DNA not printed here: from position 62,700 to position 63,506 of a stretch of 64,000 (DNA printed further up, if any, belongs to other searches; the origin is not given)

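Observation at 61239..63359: Lipoprotein fusing a BamD-like domain to an LptA/OstA-like domain via a ~250-aa PAK-rich linker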

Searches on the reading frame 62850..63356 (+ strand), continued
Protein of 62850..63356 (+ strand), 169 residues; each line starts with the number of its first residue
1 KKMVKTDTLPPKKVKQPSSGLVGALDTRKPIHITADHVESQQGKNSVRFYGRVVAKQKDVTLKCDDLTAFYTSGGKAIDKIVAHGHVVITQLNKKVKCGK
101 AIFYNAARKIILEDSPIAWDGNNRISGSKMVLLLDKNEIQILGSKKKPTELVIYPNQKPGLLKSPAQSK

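Call 59: find_encoding_contigs(protein=P0068, flank=6000, max_places=3)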
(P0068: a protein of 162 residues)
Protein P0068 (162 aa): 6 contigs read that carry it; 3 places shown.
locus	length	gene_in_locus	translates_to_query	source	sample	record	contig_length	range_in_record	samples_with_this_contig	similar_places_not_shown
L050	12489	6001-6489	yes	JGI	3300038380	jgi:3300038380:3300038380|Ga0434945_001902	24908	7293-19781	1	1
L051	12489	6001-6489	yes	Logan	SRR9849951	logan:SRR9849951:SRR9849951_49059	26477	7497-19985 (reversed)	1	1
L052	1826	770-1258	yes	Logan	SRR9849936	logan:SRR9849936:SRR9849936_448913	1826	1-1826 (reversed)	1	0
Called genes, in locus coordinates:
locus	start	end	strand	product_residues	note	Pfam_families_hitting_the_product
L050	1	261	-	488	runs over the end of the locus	PF20695:UbiD_N, PF01977:UbiD, PF20696:UbiD_C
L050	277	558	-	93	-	-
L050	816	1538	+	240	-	PF02348:CTP_transf_3, PF12804:NTP_transf_3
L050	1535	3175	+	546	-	PF06418:CTP_synth_N, PF00117:GATase, PF07722:Peptidase_C26 (weak)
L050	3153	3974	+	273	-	PF00793:DAHP_synth_1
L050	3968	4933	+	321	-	PF01380:SIS, PF00571:CBS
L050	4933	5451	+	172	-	PF00702:Hydrolase, PF13419:HAD_2 (faint), PF08282:Hydrolase_3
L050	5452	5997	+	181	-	PF06835:LptC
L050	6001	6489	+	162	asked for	PF03968:LptD_N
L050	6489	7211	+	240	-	PF00005:ABC_tran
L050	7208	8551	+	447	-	PF00309:Sigma54_AID, PF04963:Sigma54_CBD, PF04552:Sigma54_DBD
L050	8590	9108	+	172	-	PF02482:Ribosomal_S30AE, PF16321:Ribosom_S30AE_C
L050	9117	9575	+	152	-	PF00359:PTS_EIIA_2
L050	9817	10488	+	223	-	PF02603:Hpr_kinase_N, PF07475:Hpr_kinase_C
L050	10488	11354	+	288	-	PF03668:RapZ-like_N, PF22740:PapZ_C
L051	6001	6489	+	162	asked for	PF03968:LptD_N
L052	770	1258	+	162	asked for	PF03968:LptD_N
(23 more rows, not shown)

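Call 77: find_related_loci(query=A4, collection=metagenome_contigs, flank=10000)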
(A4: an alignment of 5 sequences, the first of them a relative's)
Query A4 (698 aa) in metagenome_contigs; peptide patterns used: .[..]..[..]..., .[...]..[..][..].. (x = any residue, [..] = any of these).
150 stretches matched a pattern; 16 encode a relative of the query (tblastn E <= 1e-3); 16 distinct loci.
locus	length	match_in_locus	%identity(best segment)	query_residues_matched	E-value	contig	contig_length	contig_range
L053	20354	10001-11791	48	55-681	1e-176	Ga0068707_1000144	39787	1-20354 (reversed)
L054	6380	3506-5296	48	55-681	1e-178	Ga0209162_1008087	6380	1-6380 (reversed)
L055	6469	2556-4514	45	40-677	2e-176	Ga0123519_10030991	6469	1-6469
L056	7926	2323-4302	45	40-681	1e-173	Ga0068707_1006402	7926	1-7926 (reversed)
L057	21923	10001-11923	46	51-681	7e-171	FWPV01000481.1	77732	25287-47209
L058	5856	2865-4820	45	46-681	5e-172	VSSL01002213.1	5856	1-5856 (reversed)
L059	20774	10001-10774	60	36-292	4e-107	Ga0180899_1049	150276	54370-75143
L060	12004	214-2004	37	46-695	1e-101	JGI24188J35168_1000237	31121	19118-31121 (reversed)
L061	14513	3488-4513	49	53-388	1e-102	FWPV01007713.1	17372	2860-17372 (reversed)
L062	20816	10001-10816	54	40-312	1e-98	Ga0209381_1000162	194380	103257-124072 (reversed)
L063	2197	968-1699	60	55-299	1e-100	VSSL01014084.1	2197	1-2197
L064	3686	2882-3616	58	46-289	7e-97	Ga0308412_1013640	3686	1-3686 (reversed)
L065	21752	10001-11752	46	46-681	8e-168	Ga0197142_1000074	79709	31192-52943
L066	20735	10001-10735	58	46-289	7e-99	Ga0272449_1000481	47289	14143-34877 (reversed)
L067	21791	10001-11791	45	46-695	4e-167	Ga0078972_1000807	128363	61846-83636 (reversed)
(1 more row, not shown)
